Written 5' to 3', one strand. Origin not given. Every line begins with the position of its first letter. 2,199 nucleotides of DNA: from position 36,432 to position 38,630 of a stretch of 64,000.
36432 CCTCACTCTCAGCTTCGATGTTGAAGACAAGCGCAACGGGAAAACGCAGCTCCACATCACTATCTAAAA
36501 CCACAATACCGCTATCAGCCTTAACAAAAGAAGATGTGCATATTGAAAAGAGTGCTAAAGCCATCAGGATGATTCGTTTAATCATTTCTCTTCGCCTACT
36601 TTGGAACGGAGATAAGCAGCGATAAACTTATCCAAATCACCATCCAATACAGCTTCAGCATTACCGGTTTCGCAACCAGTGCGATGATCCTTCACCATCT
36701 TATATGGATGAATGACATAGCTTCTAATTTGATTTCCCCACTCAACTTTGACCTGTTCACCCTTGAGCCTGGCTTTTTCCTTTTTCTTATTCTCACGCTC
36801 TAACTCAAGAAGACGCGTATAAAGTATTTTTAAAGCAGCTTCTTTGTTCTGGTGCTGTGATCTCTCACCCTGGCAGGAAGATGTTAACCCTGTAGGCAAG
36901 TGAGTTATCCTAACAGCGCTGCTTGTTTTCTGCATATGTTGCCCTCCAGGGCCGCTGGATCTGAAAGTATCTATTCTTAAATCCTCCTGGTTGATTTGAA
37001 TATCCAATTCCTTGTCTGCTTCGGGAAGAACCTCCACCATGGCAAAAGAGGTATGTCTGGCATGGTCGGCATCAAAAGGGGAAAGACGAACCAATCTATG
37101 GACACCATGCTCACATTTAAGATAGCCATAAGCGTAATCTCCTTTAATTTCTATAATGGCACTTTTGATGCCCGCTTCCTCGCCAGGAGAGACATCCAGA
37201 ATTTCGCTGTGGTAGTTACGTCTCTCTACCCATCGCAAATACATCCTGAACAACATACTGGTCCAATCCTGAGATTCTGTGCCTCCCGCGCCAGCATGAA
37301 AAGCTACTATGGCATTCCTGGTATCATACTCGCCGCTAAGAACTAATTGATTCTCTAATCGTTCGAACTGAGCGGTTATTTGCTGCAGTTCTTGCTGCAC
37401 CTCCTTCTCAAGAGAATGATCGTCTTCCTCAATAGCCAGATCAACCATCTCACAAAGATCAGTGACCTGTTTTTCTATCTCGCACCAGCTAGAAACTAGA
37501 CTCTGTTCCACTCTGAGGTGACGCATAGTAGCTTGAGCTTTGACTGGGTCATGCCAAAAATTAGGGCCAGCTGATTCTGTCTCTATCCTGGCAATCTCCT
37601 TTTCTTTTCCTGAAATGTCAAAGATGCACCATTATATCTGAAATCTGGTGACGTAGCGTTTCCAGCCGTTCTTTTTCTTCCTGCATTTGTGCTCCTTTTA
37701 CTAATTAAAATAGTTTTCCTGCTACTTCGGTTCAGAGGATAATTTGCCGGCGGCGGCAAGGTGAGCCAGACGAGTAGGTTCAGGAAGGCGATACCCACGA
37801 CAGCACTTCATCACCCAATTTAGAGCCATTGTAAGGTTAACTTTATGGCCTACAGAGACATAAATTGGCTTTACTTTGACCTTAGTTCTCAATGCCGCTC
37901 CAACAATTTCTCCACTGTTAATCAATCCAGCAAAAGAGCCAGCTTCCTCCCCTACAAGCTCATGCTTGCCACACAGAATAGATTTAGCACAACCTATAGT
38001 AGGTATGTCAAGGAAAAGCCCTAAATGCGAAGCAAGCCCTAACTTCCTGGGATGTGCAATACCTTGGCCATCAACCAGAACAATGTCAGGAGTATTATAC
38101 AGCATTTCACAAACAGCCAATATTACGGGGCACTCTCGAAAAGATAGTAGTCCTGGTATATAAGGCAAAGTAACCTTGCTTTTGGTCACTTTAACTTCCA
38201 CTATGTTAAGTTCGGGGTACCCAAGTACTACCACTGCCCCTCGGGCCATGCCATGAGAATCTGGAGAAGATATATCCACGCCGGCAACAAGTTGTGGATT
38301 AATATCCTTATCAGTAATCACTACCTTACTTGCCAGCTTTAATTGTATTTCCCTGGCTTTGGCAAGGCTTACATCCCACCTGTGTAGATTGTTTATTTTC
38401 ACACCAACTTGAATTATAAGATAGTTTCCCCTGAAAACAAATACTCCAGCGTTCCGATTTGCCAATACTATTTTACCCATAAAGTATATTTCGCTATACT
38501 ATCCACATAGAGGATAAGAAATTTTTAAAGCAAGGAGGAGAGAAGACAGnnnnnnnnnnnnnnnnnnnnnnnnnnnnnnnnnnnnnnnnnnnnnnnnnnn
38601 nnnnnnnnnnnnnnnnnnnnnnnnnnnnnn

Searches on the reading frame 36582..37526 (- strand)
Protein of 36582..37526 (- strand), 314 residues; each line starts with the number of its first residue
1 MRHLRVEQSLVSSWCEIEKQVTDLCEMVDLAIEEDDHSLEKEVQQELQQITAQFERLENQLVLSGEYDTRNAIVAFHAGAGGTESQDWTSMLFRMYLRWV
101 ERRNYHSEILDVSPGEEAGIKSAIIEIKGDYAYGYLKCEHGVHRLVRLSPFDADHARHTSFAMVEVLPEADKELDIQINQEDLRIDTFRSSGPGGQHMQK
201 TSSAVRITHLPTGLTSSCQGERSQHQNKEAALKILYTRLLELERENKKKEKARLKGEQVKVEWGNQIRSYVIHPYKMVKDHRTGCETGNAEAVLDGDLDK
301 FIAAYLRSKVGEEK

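Call 3: search_protein_families(library=pfam, proteins=[window:36582-37526:-])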
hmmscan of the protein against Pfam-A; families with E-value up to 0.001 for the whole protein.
window:36582-37526:- (314 aa): 2 families
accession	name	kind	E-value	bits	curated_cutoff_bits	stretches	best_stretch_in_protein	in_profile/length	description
PF03462.23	PCRF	-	7.3e-49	166.7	24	1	8-164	35-194/194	PCRF domain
PF00472.26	RF-1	-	1.7e-41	141.2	35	1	173-282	2-116/116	RF-1 domain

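Call 4: search_protein_families(library=ncbifam, proteins=[window:36582-37526:-])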
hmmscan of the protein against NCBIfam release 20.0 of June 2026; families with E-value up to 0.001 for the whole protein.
window:36582-37526:- (314 aa): 5 families
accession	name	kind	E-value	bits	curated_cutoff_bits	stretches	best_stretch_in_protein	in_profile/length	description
TIGR00020.2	prfB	exception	2.3e-138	461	370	1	4-307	50-353/353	peptide chain release factor 2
NF001859.2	PRK00591.1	equivalog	1.2e-78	264.6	400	1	11-308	41-341/347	peptide chain release factor 1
TIGR00019.1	prfA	equivalog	9.1e-76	255.1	423.25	1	11-307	53-348/361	peptide chain release factor 1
TIGR03072.1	release_prfH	equivalog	1.9e-35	122.2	166.65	1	76-270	5-195/200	peptide chain release factor H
NF006718.0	PRK09256.1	equivalog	7.2e-10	38.7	100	1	175-208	9-42/140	alternative ribosome rescue aminoacyl-tRNA hydrolase ArfB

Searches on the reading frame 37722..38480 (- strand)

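Call 3: search_protein_families(library=pfam, proteins=[window:37722-38480:-])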
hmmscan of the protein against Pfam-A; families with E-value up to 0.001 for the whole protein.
window:37722-38480:- (252 aa): 1 family
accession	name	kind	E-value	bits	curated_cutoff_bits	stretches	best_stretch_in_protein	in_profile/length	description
PF04493.20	Endonuclease_5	-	3.2e-74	249.3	23.4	1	48-240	2-197/198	Endonuclease V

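Call 4: search_protein_families(library=ncbifam, proteins=[window:37722-38480:-])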
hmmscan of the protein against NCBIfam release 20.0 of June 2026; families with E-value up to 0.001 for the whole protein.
window:37722-38480:- (252 aa): 2 families
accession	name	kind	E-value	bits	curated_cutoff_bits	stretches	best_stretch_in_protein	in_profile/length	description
NF008629.1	PRK11617.1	equivalog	1.6e-83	279.4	230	1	38-246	2-211/218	deoxyribonuclease V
NF041102.1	endonuc_V_Ttgales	equivalog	9e-74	248.3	300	1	32-242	1-211/216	endonuclease V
